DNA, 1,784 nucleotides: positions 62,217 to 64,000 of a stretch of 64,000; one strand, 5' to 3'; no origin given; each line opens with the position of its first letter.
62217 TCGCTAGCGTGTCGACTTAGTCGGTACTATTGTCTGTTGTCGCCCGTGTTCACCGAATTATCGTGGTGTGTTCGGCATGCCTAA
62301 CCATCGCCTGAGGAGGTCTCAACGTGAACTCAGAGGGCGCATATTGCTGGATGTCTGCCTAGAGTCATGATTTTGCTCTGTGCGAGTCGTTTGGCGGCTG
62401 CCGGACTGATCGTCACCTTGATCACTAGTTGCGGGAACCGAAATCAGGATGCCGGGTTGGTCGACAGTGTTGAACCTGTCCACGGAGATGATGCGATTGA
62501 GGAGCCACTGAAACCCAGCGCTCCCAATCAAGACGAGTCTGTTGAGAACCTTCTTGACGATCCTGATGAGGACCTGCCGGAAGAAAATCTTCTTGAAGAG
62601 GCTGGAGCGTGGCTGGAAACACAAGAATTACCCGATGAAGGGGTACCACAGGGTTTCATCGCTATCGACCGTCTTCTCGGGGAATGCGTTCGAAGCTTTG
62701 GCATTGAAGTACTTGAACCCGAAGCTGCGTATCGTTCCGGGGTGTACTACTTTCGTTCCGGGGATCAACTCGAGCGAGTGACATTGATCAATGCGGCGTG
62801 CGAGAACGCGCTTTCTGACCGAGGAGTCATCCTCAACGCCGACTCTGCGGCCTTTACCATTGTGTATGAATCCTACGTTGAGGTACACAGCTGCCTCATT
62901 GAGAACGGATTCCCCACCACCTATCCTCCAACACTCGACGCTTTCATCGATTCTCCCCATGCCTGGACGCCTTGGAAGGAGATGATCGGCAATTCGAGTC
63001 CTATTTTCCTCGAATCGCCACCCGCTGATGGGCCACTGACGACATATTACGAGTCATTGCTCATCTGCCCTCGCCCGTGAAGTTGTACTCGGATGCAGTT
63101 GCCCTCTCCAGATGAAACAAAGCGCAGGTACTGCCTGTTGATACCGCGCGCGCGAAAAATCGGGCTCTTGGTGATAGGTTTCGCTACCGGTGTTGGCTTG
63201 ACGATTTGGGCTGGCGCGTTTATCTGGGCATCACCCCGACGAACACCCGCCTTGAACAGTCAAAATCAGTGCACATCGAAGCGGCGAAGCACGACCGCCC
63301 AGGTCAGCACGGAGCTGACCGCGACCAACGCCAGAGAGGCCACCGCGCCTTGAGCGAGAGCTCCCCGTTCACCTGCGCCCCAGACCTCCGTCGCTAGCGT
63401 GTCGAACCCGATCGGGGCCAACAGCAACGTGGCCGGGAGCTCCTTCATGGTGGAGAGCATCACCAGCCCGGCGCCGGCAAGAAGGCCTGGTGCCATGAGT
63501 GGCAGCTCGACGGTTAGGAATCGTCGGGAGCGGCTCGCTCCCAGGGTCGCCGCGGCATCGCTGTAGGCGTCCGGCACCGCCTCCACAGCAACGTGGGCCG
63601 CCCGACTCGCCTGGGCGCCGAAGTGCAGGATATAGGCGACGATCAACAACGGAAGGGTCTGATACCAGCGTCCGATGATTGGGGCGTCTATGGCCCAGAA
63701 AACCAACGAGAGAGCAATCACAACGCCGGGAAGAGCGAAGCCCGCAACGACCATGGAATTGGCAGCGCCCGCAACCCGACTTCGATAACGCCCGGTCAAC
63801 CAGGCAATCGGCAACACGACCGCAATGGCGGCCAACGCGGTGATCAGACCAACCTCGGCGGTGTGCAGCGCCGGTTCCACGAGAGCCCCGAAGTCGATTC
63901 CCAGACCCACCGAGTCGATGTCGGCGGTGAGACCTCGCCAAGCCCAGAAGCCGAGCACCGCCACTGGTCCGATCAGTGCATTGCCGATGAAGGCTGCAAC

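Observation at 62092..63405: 140-bp direct repeats (a detached copy of a permease gene's last 46 codons) flank a 1-kb low-GC insert, and all three mismatches are synonymous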

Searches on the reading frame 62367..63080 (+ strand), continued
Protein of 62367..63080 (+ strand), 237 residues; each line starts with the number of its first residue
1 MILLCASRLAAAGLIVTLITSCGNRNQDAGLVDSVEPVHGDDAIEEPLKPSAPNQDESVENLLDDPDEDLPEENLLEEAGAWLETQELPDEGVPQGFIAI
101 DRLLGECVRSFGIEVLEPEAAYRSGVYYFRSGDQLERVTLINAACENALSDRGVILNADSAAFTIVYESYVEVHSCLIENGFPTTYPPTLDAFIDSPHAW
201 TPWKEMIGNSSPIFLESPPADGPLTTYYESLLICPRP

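Call 36: find_encoding_contigs(protein=P0005, flank=8000, max_places=4)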
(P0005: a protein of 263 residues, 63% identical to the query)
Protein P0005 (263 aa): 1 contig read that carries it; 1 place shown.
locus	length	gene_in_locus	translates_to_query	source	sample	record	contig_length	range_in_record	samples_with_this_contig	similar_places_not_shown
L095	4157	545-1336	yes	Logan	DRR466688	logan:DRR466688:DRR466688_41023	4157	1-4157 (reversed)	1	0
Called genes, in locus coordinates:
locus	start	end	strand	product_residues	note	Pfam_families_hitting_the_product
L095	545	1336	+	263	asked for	-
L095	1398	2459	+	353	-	PF01471:PG_binding_1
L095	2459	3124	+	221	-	PF13481:AAA_25 (faint), PF00005:ABC_tran, PF13304:AAA_21 (faint)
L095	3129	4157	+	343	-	?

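Call 41: search_protein_families(library=pfam, proteins=[L005:4898-5242:+, L005:4529-4885:+, L005:5373-5960:+, L005:6051-7082:+, L005:7082-7747:+, L005:7758-8813:+, L093:7779-7997:+, L008:5558-5968:+], max_evalue=0.01)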
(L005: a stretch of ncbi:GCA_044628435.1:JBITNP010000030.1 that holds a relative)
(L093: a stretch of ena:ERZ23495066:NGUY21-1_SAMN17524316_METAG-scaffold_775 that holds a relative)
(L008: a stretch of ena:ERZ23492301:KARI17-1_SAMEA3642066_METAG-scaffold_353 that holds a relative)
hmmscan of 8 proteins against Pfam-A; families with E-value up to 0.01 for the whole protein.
L005:4898-5242:+ (114 aa): 0 families

L005:4529-4885:+ (118 aa): 0 families

L005:5373-5960:+ (195 aa): 0 families

L005:6051-7082:+ (343 aa): 1 family
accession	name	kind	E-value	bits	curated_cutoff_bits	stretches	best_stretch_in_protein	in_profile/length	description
PF01471.23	PG_binding_1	-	3e-09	37.4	23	1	113-160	2-49/57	Putative peptidoglycan binding domain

L005:7082-7747:+ (221 aa): 8 families
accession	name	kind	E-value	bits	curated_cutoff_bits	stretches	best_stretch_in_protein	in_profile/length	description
PF00005.33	ABC_tran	-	1.7e-26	93.8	25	1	21-169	2-136/137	ABC transporter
PF13304.12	AAA_21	-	8.3e-09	36.4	27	1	33-64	2-43/304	AAA domain, putative AbiEii toxin, Type IV TA system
PF13555.12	AAA_29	-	0.00042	20.5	27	1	27-48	19-40/61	P-loop containing region of AAA domain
PF13175.12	AAA_15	-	0.00079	19.6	32.1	0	30-69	24-59/374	AAA ATPase domain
PF13191.12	AAA_16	-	0.002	19.1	32.6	1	32-197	26-167/167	AAA ATPase domain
PF20703.3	nSTAND1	-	0.0034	17.5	27.1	0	20-48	23-51/379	Novel STAND NTPase 1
PF13481.12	AAA_25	-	0.0054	16.8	27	0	29-52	32-55/195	AAA domain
PF03193.22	RsgA_GTPase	-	0.0095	16.2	30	0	26-48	102-124/174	RsgA GTPase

L005:7758-8813:+ (351 aa): 1 family
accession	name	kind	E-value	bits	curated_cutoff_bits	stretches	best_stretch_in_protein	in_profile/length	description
PF02687.27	FtsX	-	1.7e-09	38.2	25.5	1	241-339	7-111/120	FtsX-like permease C-terminal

L093:7779-7997:+ (72 aa): 0 families

L008:5558-5968:+ (136 aa): 0 families

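Call 42: search_protein_families(library=pfam, proteins=[L020:11617-12792:-, L020:12797-14137:-, L020:14781-15953:+, L020:14658-15221:-, L024:12234-13325:-, L024:15921-17453:+, L024:14187-14717:-, L024:11749-12303:-, L024:16557-17264:-], max_evalue=0.001)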
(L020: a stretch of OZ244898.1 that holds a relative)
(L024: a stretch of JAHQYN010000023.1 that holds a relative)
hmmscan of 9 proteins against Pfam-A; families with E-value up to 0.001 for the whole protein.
L020:11617-12792:- (391 aa): 3 families
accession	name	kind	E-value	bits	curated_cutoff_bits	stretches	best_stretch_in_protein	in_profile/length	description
PF14606.12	Lipase_GDSL_3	-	8.7e-16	59.1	27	1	189-379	5-174/178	GDSL-like Lipase/Acylhydrolase family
PF13472.12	Lipase_GDSL_2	-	9.4e-10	39.7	32.9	1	191-372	2-177/178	GDSL-like Lipase/Acylhydrolase family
PF21181.3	SsfX3_N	-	1.9e-08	35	27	1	33-165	4-126/130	SsfX3, N-terminal domain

L020:12797-14137:- (446 aa): 0 families

L020:14781-15953:+ (390 aa): 1 family
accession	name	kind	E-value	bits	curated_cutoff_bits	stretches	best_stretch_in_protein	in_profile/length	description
PF00999.27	Na_H_Exchanger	-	9.6e-46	156.8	26.2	1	19-366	3-363/375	Sodium/hydrogen exchanger, transmembrane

L020:14658-15221:- (187 aa): 0 families

L024:12234-13325:- (363 aa): 2 families
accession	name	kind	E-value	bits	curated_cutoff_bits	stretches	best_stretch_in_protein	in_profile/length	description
PF01381.28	HTH_3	-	2e-06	28.2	23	1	17-70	1-54/55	Helix-turn-helix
PF13560.12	HTH_31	-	0.00017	22.3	27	1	14-71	3-61/64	Helix-turn-helix domain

L024:15921-17453:+ (510 aa): 2 families
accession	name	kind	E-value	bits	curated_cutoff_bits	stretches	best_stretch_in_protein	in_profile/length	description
PF00395.25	SLH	-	2.9e-11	43.6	20.8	1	101-132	13-44/44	S-layer homology domain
PF13354.11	Beta-lactamase2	-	5.6e-08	32.8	22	0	293-429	80-214/214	Beta-lactamase enzyme family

L024:14187-14717:- (176 aa): 0 families

L024:11749-12303:- (184 aa): 0 families

L024:16557-17264:- (235 aa): 0 families
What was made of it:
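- Tried and rejected: That insert encodes a GDSL lipase and a Na+/H+ exchanger and has no recombinase (call 42).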

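Call 45: search_protein_families(library=ncbifam, proteins=[L005:4898-5242:+, L008:5558-5968:+, window:62367-63080:+, L005:6051-7082:+, L005:7082-7747:+, L005:7758-8813:+, L001:10900-12459:-], max_evalue=1)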
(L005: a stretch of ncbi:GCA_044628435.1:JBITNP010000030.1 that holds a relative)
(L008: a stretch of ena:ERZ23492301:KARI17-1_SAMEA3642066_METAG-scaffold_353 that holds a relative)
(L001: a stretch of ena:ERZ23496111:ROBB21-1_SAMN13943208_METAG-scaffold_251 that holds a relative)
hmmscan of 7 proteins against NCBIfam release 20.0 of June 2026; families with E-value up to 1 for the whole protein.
L005:4898-5242:+ (114 aa): 1 family
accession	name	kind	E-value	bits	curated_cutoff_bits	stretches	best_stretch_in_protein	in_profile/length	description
NF041226.1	BagK_FevA1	equivalog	0.11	10.9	800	1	21-54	195-229/453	bagremycin/ferroverdin biosynthesis FAD-dependent oxygenase BagK/FevA1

L008:5558-5968:+ (136 aa): 0 families

window:62367-63080:+ (237 aa): 0 families

L005:6051-7082:+ (343 aa): 3 families
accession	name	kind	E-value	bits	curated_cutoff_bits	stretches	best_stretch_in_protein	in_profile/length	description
TIGR02869.1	spore_SleB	equivalog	6.9e-05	22.8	236.5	1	107-161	7-61/201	spore cortex-lytic enzyme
TIGR03979.1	His_Ser_Rich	equivalog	0.003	17.6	121.65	1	49-153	87-171/190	His-Xaa-Ser repeat protein HxsA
NF010629.0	PRK14023.1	equivalog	0.081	12.8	229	1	149-198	62-111/166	homoaconitate hydratase small subunit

L005:7082-7747:+ (221 aa): 194 families (the best 25 are shown)
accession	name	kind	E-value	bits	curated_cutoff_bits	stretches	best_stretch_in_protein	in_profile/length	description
TIGR02211.1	LolD_lipo_ex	equivalog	2.9e-45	154.5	307.75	1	18-217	19-217/221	lipoprotein-releasing ABC transporter ATP-binding protein LolD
TIGR03608.1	L_ocin_972_ABC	subfamily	9.9e-43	146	254.85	1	18-212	12-204/206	putative bacteriocin export ABC transporter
TIGR02673.1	FtsE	equivalog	3.1e-39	134.9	264.85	1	5-210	3-205/214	cell division ATP-binding protein FtsE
NF008639.0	PRK11629.1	equivalog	5.9e-39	133.9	360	1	4-215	7-220/234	lipoprotein-releasing ABC transporter ATP-binding protein LolD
TIGR02315.1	ABC_phnC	equivalog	3.5e-38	131.4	266.1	1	4-208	2-212/243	phosphonate ABC transporter ATP-binding protein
NF038007.1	ABC_ATP_DarD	equivalog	1.1e-37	129.6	375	1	19-208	20-207/218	darobactin export ABC transporter ATP-binding protein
NF007826.0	PRK10535.1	equivalog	8.4e-36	123.4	966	1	4-210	5-212/648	macrolide ABC transporter ATP-binding protein/permease MacB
NF007879.0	PRK10584.1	equivalog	9.3e-36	123.7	336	1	29-216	35-221/228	putative ABC transporter ATP-binding protein YbbA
TIGR02857.1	CydD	equivalog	4.1e-34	118.4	435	1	3-212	321-527/529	thiol reductant ABC exporter subunit CydD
TIGR02982.1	heterocyst_DevA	subfamily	1.8e-33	115.9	295.8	1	19-202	20-202/220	ABC exporter ATP-binding subunit, DevA family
NF008338.0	PRK11124.1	equivalog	1.2e-31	110.1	369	1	4-211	3-210/242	arginine ABC transporter ATP-binding protein ArtP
NF008428.0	PRK11264.1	equivalog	4.5e-31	108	406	1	8-206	8-208/250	L-cystine ABC transporter ATP-binding protein TcyN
TIGR01186.1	proV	subfamily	3.5e-30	105.3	326.6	1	23-208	12-196/363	betaine/proline/choline family ABC transporter ATP-binding protein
NF007027.0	PRK09493.1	equivalog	8.9e-30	103.8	379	1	17-214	14-208/240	glutamine ABC transporter ATP-binding protein GlnQ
TIGR02868.1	CydC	equivalog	3.2e-29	102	329.05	2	3-81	334-413/530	thiol reductant ABC exporter subunit CydC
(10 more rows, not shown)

L005:7758-8813:+ (351 aa): 3 families
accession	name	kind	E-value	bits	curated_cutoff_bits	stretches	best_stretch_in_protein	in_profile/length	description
TIGR03434.1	ADOP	subfamily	1.9e-08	32.9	622.3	1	241-349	683-801/803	ADOP family duplicated permease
NF007826.0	PRK10535.1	equivalog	0.0081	14.5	966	1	239-348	532-645/648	macrolide ABC transporter ATP-binding protein/permease MacB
NF041738.1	GG_III-CTERM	domain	0.41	10.6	22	0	241-261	3-23/28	GGIII-like transmembrane region-containing protein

L001:10900-12459:- (519 aa): 35 families (the best 25 are shown)
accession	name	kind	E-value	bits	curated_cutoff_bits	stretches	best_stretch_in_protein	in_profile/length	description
TIGR03262.1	PhnU2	equivalog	6.5e-41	140.6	593.25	1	32-508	45-526/546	putative 2-aminoethylphosphonate ABC transporter permease subunit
TIGR02141.1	modB_ABC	equivalog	2.8e-32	112.1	182.6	2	46-247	3-207/208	molybdate ABC transporter permease subunit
TIGR01581.1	Mo_ABC_porter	hypoth_equivalog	9.2e-30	103.8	210.3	2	29-237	9-221/225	ABC transporter permease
TIGR02139.1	permease_CysT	equivalog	6.9e-27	94.7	246.1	2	10-204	18-210/265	sulfate ABC transporter permease subunit CysT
NF006939.0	PRK09421.1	equivalog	4.9e-26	91.5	262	2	34-201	3-168/230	molybdate ABC transporter permease subunit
NF011624.0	PRK15050.1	equivalog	8.5e-25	87.5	247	2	6-248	33-288/297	2-aminoethylphosphonate ABC transporter permease subunit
TIGR00969.1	3a0106s02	subfamily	7.2e-23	81.4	240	2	40-248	60-272/272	sulfate ABC transporter permease subunit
NF040839.1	tungstate_WtpB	equivalog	7.3e-22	78.2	340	2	29-247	32-249/251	tungstate ABC transporter permease WtpB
TIGR03226.1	PhnU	equivalog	1.2e-20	74.2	283.45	2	32-248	82-306/311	2-aminoethylphosphonate ABC transporter permease subunit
NF008208.0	PRK10971.1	equivalog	1.7e-20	73.7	415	2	53-204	70-218/277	sulfate/thiosulfate ABC transporter permease CysT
TIGR03255.1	PhnV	equivalog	6.7e-18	65.3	358.7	2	323-510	72-260/270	2-aminoethylphosphonate ABC transport system, membrane component PhnV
NF007044.0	PRK09497.1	equivalog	9.5e-15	54.8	348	2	36-244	58-277/285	spermidine/putrescine ABC transporter permease PotB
NF007963.0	PRK10683.1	equivalog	4.5e-14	52.6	489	2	42-219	98-279/317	putrescine ABC transporter permease PotH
NF007047.0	PRK09500.1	equivalog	2.2e-11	43.9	326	2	41-248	58-254/257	spermidine/putrescine ABC transporter permease PotC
TIGR02140.1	permease_CysW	equivalog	3.1e-11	43.3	329.1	2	57-250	63-260/261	sulfate ABC transporter permease subunit CysW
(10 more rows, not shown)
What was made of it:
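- On Lactococcin-972-type bacteriocin with ABC immunity/export cluster: The ATPase scores 146 bits against a cut-off of 254.85 for TIGR03608, and its best hit is LolD-like (call 45).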

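Call 46: search_protein_families(library=pfam, proteins=[L005:4898-5242:+, L008:5558-5968:+, L093:7779-7997:+, window:62367-63080:+, L093:8001-8708:+], max_evalue=10)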
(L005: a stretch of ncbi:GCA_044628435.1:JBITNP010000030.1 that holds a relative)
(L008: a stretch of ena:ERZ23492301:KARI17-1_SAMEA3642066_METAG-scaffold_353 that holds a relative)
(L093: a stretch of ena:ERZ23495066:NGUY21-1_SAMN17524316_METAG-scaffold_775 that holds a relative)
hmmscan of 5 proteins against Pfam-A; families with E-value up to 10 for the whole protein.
L005:4898-5242:+ (114 aa): 0 families

L008:5558-5968:+ (136 aa): 0 families

L093:7779-7997:+ (72 aa): 0 families

window:62367-63080:+ (237 aa): 0 families

L093:8001-8708:+ (235 aa): 0 families
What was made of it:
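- On Lactococcin-972-type bacteriocin with ABC immunity/export cluster: The small ORF has no Pfam hit even at E of 10 or less (call 46).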

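Call 65: predict_structure(alignment_id=A2)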
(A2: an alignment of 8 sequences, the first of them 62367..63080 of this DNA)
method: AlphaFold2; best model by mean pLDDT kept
length: 237 residues; sequences in the alignment: 8
mean_pLDDT: 55.0   pTM: 0.43
mean pLDDT of the five models: 55.0, 49.3, 43.4, 41.0, 39.4
residues with pLDDT >= 90: 3; 70-90: 59; 50-70: 70; < 50: 105
segments of 3 or more residues with pLDDT < 50: 1-68, 202-237
pLDDT, mean of each block of 10 residues (from residue 1): 35 33 28 30 34 34 41 83 83 64 81 69 56 73 87 72 65 69 67 62 44 33 33 43
secondary structure, 60 per line:
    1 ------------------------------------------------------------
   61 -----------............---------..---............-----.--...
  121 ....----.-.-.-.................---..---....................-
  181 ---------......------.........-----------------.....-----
elements in order: H72-83 H98-109 H118-124 H135-151 H160-179 H190-195 H202-210 H228-232

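Call 68: fold_search(model_id=the predicted structure, library=pdb)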
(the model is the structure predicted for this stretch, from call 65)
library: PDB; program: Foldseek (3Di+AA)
matches with E <= 10: 11; with E <= 0.001: 0
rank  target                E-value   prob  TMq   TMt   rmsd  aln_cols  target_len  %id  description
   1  6bfz_C                1.0e+00  0.10  0.14  0.09  15.1       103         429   14  Crystal structure of enolase from E. coli with a mixture of apo form, substrate, and product form (released 2018-10-31)
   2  3q4g_A                2.9e+00  0.02  0.11  0.10  15.7       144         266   13  Structure of NAD synthetase from Vibrio cholerae (released 2011-01-26)
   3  4iry_A                5.1e+00  0.02  0.13  0.10  13.1       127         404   12  Influenza A virus tail-loop free nucleoprotein at 2.8 A resolution (released 2013-02-13)
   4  9kpv_B                6.1e+00  0.01  0.11  0.07  12.9       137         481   13  Crystal structure of enzyme (released 2025-12-24)
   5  2x9q_B                7.2e+00  0.02  0.15  0.16   9.6       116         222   15  Structure of the Mycobacterium tuberculosis protein, Rv2275, demonstrates that cyclodipeptide synthetases are related  (released 2010-09-22)
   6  3rot_A                7.2e+00  0.01  0.09  0.08  12.4        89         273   15  Crystal structure of ABC sugar transporter (periplasmic sugar binding protein) from Legionella pneumophila (released 2011-05-18)
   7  6fea_C                7.6e+00  0.04  0.13  0.23  11.0        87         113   13  A. vinelandii vanadium nitrogenase, turnover state (released 2018-03-28)
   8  4tnc                  7.6e+00  0.03  0.18  0.25  15.4       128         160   16  REFINED STRUCTURE OF CHICKEN SKELETAL MUSCLE TROPONIN C IN THE TWO-CALCIUM STATE AT 2-ANGSTROMS RESOLUTION (released 1988-07-16)
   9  6k8c                  8.1e+00  0.02  0.14  0.10  11.5       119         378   10  Crystal structure of Helicobacter pylori folylpolyglutamate synthetase (released 2019-11-06)
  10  6sl3                  8.6e+00  0.01  0.12  0.06  21.1       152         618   14  ALPHA-ACTININ FROM ENTAMOEBA HISTOLYTICA in orthorhombic space group (released 2020-08-26)
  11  9kpv_A                9.6e+00  0.01  0.11  0.07  14.0       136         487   13  Crystal structure of enzyme (released 2025-12-24)
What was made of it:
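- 62367..63080 (+): Lipoprotein gene (237 aa, lipobox ITSC) of unknown function. It is the only intact gene left of the island. The AF2 model is poor (pLDDT 55) and gave no PDB fold match (calls 65, 68).
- Tried and rejected: The AlphaFold2 model from 8 sequences is poor (pLDDT 55, pTM 0.43), and Foldseek against the PDB gave nothing below E = 1 (calls 65, 68).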

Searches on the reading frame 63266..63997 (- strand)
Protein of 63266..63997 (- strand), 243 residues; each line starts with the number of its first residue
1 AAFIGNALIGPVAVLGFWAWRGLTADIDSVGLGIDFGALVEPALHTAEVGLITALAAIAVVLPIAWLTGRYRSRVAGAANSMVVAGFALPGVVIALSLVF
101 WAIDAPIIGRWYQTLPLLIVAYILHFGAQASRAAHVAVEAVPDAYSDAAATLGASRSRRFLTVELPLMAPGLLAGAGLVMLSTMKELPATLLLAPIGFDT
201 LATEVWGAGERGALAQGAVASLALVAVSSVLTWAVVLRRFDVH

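Call 10: search_protein_families(library=pfam, proteins=[window:63266-63997:-], max_evalue=0.01)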
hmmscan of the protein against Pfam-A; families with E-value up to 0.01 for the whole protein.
window:63266-63997:- (243 aa): 1 family
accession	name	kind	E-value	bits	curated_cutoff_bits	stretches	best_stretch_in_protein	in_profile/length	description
PF00528.27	BPD_transp_1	-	1.1e-16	61.5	26.4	1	62-232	2-168/184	Binding-protein-dependent transport system inner membrane component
